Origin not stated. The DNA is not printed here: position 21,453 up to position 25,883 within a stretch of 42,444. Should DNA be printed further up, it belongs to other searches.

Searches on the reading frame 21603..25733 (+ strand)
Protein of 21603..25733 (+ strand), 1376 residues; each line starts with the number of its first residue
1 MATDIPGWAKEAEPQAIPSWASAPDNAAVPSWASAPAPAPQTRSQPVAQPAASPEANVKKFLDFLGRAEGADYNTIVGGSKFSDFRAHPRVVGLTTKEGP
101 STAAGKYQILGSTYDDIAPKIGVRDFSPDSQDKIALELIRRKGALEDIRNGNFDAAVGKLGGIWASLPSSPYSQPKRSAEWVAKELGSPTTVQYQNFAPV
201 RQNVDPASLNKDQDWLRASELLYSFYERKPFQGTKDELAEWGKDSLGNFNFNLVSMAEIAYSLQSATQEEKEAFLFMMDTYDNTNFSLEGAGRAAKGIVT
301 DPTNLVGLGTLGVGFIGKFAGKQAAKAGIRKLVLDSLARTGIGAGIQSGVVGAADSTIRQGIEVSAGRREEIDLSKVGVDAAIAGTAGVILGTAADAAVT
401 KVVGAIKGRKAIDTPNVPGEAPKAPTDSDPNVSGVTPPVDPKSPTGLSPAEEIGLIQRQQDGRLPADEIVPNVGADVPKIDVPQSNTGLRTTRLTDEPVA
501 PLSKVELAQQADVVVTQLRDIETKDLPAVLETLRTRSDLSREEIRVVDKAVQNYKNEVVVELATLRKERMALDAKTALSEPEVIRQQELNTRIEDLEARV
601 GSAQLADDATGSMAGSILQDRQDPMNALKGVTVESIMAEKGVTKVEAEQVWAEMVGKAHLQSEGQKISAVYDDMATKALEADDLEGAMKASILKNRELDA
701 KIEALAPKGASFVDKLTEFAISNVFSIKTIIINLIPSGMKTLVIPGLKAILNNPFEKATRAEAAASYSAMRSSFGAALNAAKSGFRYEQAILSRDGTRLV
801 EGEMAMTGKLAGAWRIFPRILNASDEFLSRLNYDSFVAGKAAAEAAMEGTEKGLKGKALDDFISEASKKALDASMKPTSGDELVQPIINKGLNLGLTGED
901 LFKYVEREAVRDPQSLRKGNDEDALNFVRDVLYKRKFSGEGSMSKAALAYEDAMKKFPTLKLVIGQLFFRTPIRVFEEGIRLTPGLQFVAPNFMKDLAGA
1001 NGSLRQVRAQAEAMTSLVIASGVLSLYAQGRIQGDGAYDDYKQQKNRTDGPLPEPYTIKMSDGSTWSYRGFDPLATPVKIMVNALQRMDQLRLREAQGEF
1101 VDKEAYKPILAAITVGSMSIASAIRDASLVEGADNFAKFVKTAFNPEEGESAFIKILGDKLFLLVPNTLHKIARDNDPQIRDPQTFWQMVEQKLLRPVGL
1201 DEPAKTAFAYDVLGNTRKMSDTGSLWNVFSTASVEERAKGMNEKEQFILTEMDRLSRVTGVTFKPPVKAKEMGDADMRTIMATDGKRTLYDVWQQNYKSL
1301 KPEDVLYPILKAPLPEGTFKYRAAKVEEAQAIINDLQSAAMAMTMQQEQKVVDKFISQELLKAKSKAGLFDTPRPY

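Call 11: search_protein_families(library=phrogs, proteins=[window:21603-25733:+], max_evalue=0.00001)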
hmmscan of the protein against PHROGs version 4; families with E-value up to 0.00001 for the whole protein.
window:21603-25733:+ (1376 aa): 4 families
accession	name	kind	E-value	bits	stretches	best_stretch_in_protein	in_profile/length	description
phrog_17230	-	tail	1.4e-36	127.4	1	55-206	369-529/580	tail fiber protein/ lysozyme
phrog_90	-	lysis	3.5e-33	115.4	1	54-180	652-795/1168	endolysin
phrog_17029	-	unknown function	2.1e-17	64.6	1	86-180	52-151/241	-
phrog_28672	-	other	1.2e-15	58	1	66-170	26-135/397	metallo-endopeptidase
